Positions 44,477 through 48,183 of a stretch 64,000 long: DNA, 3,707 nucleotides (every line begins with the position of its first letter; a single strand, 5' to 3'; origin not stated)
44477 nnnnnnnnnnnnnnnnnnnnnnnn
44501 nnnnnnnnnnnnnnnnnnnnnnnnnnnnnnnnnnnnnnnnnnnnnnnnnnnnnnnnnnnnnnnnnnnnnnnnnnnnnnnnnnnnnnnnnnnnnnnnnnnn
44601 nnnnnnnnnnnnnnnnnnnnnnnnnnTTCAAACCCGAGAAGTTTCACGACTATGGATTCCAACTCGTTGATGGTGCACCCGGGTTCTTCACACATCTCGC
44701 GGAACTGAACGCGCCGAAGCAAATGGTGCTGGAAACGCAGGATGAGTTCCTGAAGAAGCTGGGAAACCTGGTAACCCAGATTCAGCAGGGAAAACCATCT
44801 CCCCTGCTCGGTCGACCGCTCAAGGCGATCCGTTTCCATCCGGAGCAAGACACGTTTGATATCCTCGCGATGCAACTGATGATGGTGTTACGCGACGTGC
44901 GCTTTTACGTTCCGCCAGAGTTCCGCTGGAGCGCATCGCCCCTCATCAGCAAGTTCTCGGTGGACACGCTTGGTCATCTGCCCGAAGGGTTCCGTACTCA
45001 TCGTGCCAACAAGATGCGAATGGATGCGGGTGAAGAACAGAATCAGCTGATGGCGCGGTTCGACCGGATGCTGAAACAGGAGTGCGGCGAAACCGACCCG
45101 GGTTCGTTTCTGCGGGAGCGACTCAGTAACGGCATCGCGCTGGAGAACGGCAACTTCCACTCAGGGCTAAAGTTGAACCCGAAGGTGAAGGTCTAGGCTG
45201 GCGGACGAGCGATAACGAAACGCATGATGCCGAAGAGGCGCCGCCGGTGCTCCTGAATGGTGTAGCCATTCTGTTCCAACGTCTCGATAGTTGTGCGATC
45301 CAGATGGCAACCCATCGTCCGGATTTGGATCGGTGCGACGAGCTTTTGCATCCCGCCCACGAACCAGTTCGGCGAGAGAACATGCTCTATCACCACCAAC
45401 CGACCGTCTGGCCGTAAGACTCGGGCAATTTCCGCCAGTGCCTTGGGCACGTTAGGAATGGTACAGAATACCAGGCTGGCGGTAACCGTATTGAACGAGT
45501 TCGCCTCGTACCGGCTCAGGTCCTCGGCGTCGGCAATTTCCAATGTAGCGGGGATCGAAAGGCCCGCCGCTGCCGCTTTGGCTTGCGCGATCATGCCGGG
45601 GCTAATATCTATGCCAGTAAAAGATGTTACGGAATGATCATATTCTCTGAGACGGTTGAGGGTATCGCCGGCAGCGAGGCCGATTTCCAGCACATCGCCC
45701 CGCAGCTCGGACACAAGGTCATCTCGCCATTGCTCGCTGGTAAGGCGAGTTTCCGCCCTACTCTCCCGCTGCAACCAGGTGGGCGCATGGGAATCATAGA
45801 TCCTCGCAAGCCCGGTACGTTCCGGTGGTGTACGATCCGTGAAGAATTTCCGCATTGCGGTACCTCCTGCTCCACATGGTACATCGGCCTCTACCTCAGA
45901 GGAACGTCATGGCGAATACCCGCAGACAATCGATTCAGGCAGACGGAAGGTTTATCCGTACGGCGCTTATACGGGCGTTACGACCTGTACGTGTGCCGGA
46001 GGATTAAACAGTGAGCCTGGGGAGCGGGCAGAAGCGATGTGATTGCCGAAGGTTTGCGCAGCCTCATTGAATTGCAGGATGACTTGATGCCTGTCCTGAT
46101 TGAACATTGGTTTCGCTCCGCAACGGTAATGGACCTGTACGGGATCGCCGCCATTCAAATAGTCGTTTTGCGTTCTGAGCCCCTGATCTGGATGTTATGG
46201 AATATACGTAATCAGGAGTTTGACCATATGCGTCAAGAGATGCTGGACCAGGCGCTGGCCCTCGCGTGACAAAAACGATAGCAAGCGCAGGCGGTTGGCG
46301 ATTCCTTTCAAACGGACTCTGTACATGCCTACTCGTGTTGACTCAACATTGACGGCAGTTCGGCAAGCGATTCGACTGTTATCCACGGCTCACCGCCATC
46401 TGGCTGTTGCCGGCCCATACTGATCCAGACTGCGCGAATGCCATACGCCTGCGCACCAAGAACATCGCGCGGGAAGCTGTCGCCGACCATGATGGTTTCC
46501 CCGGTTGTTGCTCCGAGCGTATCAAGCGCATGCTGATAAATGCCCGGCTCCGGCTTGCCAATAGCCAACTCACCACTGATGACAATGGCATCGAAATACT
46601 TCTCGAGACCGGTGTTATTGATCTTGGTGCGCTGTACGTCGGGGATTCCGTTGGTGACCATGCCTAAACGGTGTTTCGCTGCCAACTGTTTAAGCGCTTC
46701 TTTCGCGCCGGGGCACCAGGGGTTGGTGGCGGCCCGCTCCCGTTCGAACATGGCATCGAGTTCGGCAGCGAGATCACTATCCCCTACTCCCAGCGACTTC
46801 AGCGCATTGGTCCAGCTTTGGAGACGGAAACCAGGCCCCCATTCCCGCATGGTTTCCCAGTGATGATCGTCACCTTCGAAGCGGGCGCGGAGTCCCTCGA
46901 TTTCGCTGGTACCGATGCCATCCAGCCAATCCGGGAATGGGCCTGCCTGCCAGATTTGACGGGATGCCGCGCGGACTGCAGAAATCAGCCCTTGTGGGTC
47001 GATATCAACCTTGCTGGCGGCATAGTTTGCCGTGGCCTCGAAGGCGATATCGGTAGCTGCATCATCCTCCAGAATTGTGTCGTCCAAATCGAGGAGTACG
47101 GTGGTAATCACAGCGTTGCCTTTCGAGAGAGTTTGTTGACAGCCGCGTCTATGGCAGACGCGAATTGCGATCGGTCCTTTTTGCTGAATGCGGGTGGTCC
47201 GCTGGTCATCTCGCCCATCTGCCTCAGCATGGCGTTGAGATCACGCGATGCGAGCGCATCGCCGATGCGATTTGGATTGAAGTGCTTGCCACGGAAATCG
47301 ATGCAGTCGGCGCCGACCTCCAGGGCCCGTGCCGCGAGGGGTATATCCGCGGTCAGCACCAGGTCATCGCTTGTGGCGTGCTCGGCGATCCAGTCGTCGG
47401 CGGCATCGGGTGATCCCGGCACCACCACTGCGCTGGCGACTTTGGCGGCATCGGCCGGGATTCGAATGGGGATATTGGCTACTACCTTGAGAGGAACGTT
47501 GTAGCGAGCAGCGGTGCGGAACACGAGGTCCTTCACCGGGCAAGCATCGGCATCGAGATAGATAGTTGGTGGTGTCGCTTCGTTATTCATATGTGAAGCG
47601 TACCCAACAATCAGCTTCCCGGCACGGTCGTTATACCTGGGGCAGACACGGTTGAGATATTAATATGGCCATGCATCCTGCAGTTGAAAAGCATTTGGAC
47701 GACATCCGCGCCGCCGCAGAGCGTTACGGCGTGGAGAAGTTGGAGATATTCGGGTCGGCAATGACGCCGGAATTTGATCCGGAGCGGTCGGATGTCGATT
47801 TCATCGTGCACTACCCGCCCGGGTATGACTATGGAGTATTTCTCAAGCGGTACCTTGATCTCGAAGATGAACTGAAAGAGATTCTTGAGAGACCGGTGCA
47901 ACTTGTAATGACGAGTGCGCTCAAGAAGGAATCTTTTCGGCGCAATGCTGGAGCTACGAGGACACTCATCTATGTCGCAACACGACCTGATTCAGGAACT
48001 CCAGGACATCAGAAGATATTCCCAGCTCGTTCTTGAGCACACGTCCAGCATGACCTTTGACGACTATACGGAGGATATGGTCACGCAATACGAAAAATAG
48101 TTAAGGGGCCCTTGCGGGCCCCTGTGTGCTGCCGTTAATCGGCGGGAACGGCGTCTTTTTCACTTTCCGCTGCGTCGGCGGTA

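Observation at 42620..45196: Solitary SF1 helicase fused to a HEPN-type (DUF4145-like) module and an unassigned C-terminal domain: candidate single-gene defence or RNA-targeting system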

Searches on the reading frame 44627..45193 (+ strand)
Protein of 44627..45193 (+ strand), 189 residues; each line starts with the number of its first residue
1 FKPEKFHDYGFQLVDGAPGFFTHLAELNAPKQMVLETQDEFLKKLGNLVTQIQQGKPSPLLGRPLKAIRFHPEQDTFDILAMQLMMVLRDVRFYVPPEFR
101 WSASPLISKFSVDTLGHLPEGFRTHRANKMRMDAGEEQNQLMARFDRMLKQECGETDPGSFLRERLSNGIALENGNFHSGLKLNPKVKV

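Call 3: search_protein_families(library=pfam, proteins=[window:44627-45193:+], max_evalue=10)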
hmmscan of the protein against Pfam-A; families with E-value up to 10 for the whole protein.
window:44627-45193:+ (189 aa): 0 families

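Call 23: search_protein_families(library=pfam, alignment_id=A3, max_evalue=1)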
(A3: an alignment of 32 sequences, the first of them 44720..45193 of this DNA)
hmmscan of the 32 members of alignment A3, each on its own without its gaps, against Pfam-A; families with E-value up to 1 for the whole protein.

A. member 1, window:44720-45193:+ (158 aa): 0 families

B. families by the number of members that match (of 32 scanned): 10 families
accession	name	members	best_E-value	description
PF22033.1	Lamba1_VP3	1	0.06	Inner capsid protein lambda-1/VP3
PF12294.13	DUF3626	1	0.088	Protein of unknown function (DUF3626)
PF07433.17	DUF1513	1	0.095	Protein of unknown function (DUF1513)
PF18921.5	Cyanophycin_syn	1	0.1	Cyanophycin synthase-like N-terminal domain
PF04822.18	Takusan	1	0.19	Takusan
PF03958.22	Secretin_N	1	0.21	Bacterial type II/III secretion system short domain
PF18167.6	Sa_NUDIX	1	0.22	SMODS-associated NUDIX domain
PF19226.5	DisA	1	0.26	DisA glycoprotein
PF04983.23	RNA_pol_Rpb1_3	1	0.27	RNA polymerase Rpb1, domain 3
PF10450.15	POC1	1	0.32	POC1 chaperone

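Call 28: search_solved_structures(query=A3, max_evalue=10)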
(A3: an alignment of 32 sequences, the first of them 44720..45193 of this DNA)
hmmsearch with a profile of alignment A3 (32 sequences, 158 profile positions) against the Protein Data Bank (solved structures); distinct sequences matched with E-value up to 10: 2.
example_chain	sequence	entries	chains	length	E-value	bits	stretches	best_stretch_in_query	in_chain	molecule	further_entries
2c9e_A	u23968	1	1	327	0.082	15.9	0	66-113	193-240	PERIDININ-CHLOROPHYLL A PROTEIN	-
2mq8_A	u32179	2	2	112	0.13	15.3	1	96-136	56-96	De novo designed protein LFR1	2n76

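Call 30: predict_structure(alignment_id=A3)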
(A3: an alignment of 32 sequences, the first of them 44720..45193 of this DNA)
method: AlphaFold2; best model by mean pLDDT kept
length: 158 residues; sequences in the alignment: 32
mean_pLDDT: 90.9   pTM: 0.87
mean pLDDT of the five models: 90.9, 90.2, 89.4, 89.0, 88.3
residues with pLDDT >= 90: 123; 70-90: 29; 50-70: 3; < 50: 3
segments of 3 or more residues with pLDDT < 50: 1-3
pLDDT, mean of each block of 10 residues (from residue 1): 67 92 83 90 92 97 96 96 94 89 92 96 96 96 94 84
secondary structure, 60 per line:
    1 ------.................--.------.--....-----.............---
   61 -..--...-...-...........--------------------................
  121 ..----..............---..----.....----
elements in order: H7-23 E36-39 H45-57 H74-84 H105-122 H127-140 E150-154
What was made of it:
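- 44720..45193 (+): Family-private alpha/beta C-terminal domain (aa 701-858, pI 9.2) with the motifs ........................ and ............. Q752 and R769 are invariant. Call 30: AF2 pLDDT 90.9, pTM 0.87.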

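Call 35: fold_search(model_id=the predicted structure, library=pdb)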
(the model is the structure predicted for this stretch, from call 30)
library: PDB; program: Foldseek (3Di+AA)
matches with E <= 10: 98; with E <= 0.001: 0
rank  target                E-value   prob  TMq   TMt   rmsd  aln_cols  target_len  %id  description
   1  4hyy_A                1.9e+00  0.02  0.13  0.11  12.5       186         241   12  Filament of octameric rings of DMC1 recombinase from Homo sapiens (released 2013-04-10)
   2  8a0g_B                2.3e+00  0.04  0.22  0.14  15.8       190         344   12  Human deoxyhypusine synthase with trapped transition state (released 2023-04-05)
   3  9div_E                2.7e+00  0.03  0.15  0.17  15.3       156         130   13  The crystal structure of de novo designed ChuA binding protein C8 (released 2025-05-21)
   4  8p4y                  2.7e+00  0.03  0.15  0.13  17.1       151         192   16  Coiled-coil protein origami triangle (released 2023-08-02)
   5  9h9k_G                3.1e+00  0.05  0.19  0.22  13.8       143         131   15  Complex 3 (HEAD) 30S-tRNA-GE81112 (released 2025-08-06)
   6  3nha                  3.1e+00  0.02  0.14  0.09  14.4       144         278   12  Nucleotide Binding Domain of Human ABCB6 (ADP Mg bound structure) (released 2010-08-25)
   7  9k7x_D                3.3e+00  0.07  0.17  0.27  12.1       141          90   12  Crystal structure of designed calcium-induced homotrimer C3-Ca1-DN*3-20 (released 2025-10-29)
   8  6wah_D                3.3e+00  0.03  0.17  0.15  15.1       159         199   12  Crystal Structure of SmcR L139R from Vibrio vulnificus (released 2020-06-17)
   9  7a6t_B                3.7e+00  0.04  0.24  0.15  15.4       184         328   12  Crystal Structure of Asn173Ser variant of Human Deoxyhypusine Synthase in complex with NAD and spermidine (released 2022-03-23)
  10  5njd_B                3.9e+00  0.04  0.20  0.22  16.4       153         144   14  Structure of Interleukin 23 in complex with Briakinumab FAb (released 2018-01-03)
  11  8a0f_A                3.9e+00  0.03  0.22  0.15  15.7       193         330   11  Crystal structure of human deoxyhypusine synthase variant K329A in complex with NAD and SPD (released 2023-04-05)
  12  6tv3                  4.1e+00  0.04  0.24  0.19  17.2       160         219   10  HumRadA1 in complex with 3-amino-2-naphthoic acid (released 2021-01-27)
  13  3vx4_A                4.1e+00  0.02  0.15  0.12  14.0       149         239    8  Crystal Structure of the Nucleotide-Binding Domain of S. mutans ComA, a Bifunctional ATP-binding Cassette Transporter  (released 2013-04-17)
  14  8r2g_A                4.1e+00  0.01  0.14  0.11  12.4       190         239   13  Crystal structure of a BRCA2-DMC1 complex (released 2023-11-22)
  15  9k7x_F                4.3e+00  0.06  0.17  0.27  11.6       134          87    9  Crystal structure of designed calcium-induced homotrimer C3-Ca1-DN*3-20 (released 2025-10-29)
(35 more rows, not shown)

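Call 38: search_protein_representatives(alignment_id=A3)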
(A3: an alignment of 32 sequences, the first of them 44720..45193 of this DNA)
Query: 32 sequences, 158 profile positions. Proteins with E-value up to 0.001 (for the whole library): 29; up to 1e-10: 28; up to 1e-30: 23. The best 29 are listed.
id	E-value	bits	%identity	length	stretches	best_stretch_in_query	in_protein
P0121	6.4e-61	221.1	-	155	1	4-155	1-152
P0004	1.4e-59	216.7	-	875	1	1-157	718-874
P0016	1.0e-54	200.9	-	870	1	1-156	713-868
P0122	2.3e-51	190.0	-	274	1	1-157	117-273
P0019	3.6e-50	186.1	-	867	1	1-156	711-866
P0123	5.7e-47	175.7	-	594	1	5-156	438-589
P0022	2.3e-45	170.5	-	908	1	1-156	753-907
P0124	9.5e-45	168.5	-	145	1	17-156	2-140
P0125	5.9e-44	165.9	-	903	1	3-156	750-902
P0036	6.8e-44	165.7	-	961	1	3-156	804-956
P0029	1.6e-41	158.0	-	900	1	3-156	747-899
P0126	1.6e-41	158.0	-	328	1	3-156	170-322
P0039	2.0e-41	157.7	-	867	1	4-156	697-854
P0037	4.2e-41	156.7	-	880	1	3-155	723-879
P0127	5.2e-40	153.1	-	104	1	3-104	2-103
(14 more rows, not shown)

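Call 44: fold_search(model_id=the predicted structure, library=viral)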
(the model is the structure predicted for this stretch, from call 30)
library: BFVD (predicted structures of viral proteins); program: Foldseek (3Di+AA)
matches with E <= 10: 118; with E <= 0.001: 0
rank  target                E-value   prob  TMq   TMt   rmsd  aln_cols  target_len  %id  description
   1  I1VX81                4.4e-01  0.07  0.16  0.13  16.0       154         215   13  (no name in the UniProt tables at hand)
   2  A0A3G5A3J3            1.4e+00  0.09  0.24  0.21  14.5       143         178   11  Uncharacterized protein [Harvfovirus sp.]
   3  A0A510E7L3            1.5e+00  0.08  0.23  0.17  14.9       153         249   19  (no name in the UniProt tables at hand)
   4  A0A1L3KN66            2.1e+00  0.05  0.18  0.13  14.8       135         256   13  Uncharacterized protein [Hubei rhabdo-like virus 9]
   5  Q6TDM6                2.4e+00  0.04  0.23  0.10  14.5       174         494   10  ORF B494 [Sulfolobus virus Kamchatka 1]
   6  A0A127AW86            2.6e+00  0.04  0.20  0.05  15.1       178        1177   10  DNA polymerase [Bacillus phage SP-15]
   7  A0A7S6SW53            2.6e+00  0.02  0.12  0.05  17.2        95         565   17  Uncharacterized protein [Bathycoccus sp. RCC716 virus 1]
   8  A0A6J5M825            2.6e+00  0.02  0.16  0.08  15.6       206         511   10  HDc domain containing protein [uncultured Caudovirales phage]
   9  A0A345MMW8            2.8e+00  0.04  0.18  0.23  13.3       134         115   10  (no name in the UniProt tables at hand)
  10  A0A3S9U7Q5            2.8e+00  0.04  0.22  0.05  16.5       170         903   15  (no name in the UniProt tables at hand)
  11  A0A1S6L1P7            2.9e+00  0.09  0.23  0.22  11.0       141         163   12  (no name in the UniProt tables at hand)
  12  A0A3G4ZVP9            2.9e+00  0.03  0.20  0.06  15.8       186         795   11  site-specific DNA-methyltransferase (adenine-specific) [Dasosvirus sp.]
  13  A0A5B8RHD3            3.1e+00  0.03  0.16  0.16  14.4       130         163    9  Uncharacterized protein [Iridovirus Liz-CrIV]
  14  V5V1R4                3.1e+00  0.02  0.14  0.11  20.1       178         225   10  Putative nucleic acid binding protein [Potexvirus nesignambrosiae]
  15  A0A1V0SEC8            3.2e+00  0.03  0.19  0.09  13.1       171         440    9  Uncharacterized protein [Indivirus ILV1]
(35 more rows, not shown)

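Call 45: find_related_loci(query=A5, collection=genome_contigs, flank=10000)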
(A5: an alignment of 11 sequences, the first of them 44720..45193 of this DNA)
Query A5 (158 aa) in genome_contigs; peptide patterns used: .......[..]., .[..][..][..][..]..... (x = any residue, [..] = any of these).
7 stretches matched a pattern; 5 encode a relative of the query (tblastn E <= 1e-3); 5 distinct loci.
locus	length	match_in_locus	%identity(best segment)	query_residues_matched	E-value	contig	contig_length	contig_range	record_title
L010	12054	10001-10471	80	1-157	3e-88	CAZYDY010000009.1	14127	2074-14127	MAG TPA_asm: uncultured Sphaerobacteraceae bacterium isolate SRP220891_co3_68 genome assembly, contig: NODE_6206_length_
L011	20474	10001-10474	64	1-158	2e-71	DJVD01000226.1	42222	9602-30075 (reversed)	MAG TPA_asm: Chloroflexi bacterium UBA6265 UBA6265_contig_83707, whole genome shotgun sequence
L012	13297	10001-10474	63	1-158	3e-70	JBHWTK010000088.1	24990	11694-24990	MAG: Chloroflexia bacterium isolate MAG_PS_CA_16 k141_227936, whole genome shotgun sequence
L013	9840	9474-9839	70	1-122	7e-58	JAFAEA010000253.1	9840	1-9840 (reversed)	MAG: Chloroflexota bacterium isolate OH_SBlB_109 k127_1523762, whole genome shotgun sequence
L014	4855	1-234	56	81-158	1e-28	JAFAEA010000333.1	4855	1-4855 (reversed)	MAG: Chloroflexota bacterium isolate OH_SBlB_109 k127_1005255, whole genome shotgun sequence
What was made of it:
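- Tried and rejected: The tighter alignment reaches only near relatives (call 45).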

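Call 51: find_related_loci(query=A5, collection=viral_contigs, flank=5000)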
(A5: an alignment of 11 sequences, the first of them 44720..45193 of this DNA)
Query A5 (158 aa) in viral_contigs; peptide patterns used: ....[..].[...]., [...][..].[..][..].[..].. (x = any residue, [..] = any of these).
19 stretches matched a pattern, but none encodes a relative of the query by tblastn (E <= 1e-3).

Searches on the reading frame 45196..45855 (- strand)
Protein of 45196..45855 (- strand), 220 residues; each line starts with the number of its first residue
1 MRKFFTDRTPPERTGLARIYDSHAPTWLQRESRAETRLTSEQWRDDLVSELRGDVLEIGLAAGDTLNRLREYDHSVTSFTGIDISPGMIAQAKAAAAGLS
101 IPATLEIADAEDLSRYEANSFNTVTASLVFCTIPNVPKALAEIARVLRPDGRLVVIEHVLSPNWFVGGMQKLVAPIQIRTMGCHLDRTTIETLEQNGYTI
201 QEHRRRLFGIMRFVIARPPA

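Call 62: search_protein_families(library=ncbifam, proteins=[window:45196-45855:-], max_evalue=0.01)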
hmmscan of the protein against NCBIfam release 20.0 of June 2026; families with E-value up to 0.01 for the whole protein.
window:45196-45855:- (220 aa): 28 families (the best 25 are shown)
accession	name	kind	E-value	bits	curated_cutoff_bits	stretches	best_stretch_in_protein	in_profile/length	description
NF043040.1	corrin_prot_MT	hypoth_equivalog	1.9e-17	63.5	180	1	40-217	27-215/216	corrinoid protein-associated methyltransferase CpaM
TIGR01934.1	MenG_MenH_UbiE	subfamily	1.1e-15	57.6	158.35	1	41-172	25-158/223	ubiquinone/menaquinone biosynthesis methyltransferase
NF001244.0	PRK00216.1-5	equivalog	4.6e-14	52.3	216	1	41-172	34-170/236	bifunctional demethylmenaquinone methyltransferase/2-methoxy-6-polyprenyl-1,4-benzoquinol methylase UbiE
NF045882.1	PLipidMtase_Leg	equivalog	6.1e-13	49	390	1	51-209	42-197/207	phospholipid N-methyltransferase PmtA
NF045667.1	MTase_DVU1556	equivalog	6.1e-12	45.5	155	1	54-157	25-121/213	DVU_1556 family methyltransferase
NF047649.1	MTase_UXPK_star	exception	2.8e-11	43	460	1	55-161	81-187/283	methyltransferase/UXPK-star double selenoprotein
NF001242.0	PRK00216.1-3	equivalog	2.2e-10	40.4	351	1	54-158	73-178/258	bifunctional demethylmenaquinone methyltransferase/2-methoxy-6-polyprenyl-1,4-benzoquinol methylase UbiE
NF041537.1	ArsM_AhpD_UU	exception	2.3e-10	39.8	510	1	55-161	80-186/345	arsenite methyltransferase/AhpD domain selenoprotein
NF041536.1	ArsM_DUF2284_UU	exception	2.5e-10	39.3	575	1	55-162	80-187/459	arsenite methyltransferase/DUF2284 domain selenoprotein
NF040539.1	AST_met_ArsM_2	exception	6.3e-10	39.3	240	1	48-159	53-167/262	putative arsinothricin biosynthesis methyltransferase ArsM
NF001241.0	PRK00216.1-2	equivalog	1.1e-09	38.3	327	1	41-159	37-151/231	demethylmenaquinone methyltransferase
NF052510.1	methyltran_MpqE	exception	6.9e-09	35.4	335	1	52-158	47-154/234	methyl-plastoquinone biosynthesis methyltransferase MpqE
NF045825.1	FAmtase_mtf2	equivalog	1.7e-07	30.7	400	1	54-158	61-161/248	fatty-acid O-methyltransferase Mtf2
NF001240.0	PRK00216.1-1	equivalog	4e-07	29.3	378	1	55-158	67-171/251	bifunctional demethylmenaquinone methyltransferase/2-methoxy-6-polyprenyl-1,4-benzoquinol methylase UbiE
NF007610.0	PRK10258.1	equivalog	5e-07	29.3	342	1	47-154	38-137/251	malonyl-ACP O-methyltransferase BioC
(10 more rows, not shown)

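Call 83: search_protein_families(library=padloc, proteins=[window:45196-45855:-], max_evalue=0.00001)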
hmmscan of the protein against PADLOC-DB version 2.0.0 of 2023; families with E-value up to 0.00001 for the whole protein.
window:45196-45855:- (220 aa): 1 family
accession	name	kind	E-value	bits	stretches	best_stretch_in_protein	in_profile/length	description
PDLC04134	mad2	-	3.3e-11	40.7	1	38-158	274-397/492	mads_2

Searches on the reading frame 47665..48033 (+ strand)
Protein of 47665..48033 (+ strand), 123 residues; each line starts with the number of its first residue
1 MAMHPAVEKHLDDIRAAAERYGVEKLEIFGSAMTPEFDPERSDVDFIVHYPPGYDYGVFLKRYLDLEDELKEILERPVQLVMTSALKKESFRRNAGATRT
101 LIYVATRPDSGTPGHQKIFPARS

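Call 83: search_protein_families(library=padloc, proteins=[window:47665-48033:+], max_evalue=0.00001)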
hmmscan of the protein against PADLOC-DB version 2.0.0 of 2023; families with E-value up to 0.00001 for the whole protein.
window:47665-48033:+ (123 aa): 4 families
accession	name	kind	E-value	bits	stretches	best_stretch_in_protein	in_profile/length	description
PDLC04905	PDC-S09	-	2.2e-26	90.1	1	3-105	1-101/101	-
PDLC04902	PDC-S09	-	6.9e-19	66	1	3-96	1-89/97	-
PDLC04904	PDC-S09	-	3e-16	57.5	1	3-89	3-86/104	-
PDLC04906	PDC-S09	-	2.9e-12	44.8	1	11-89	11-86/98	-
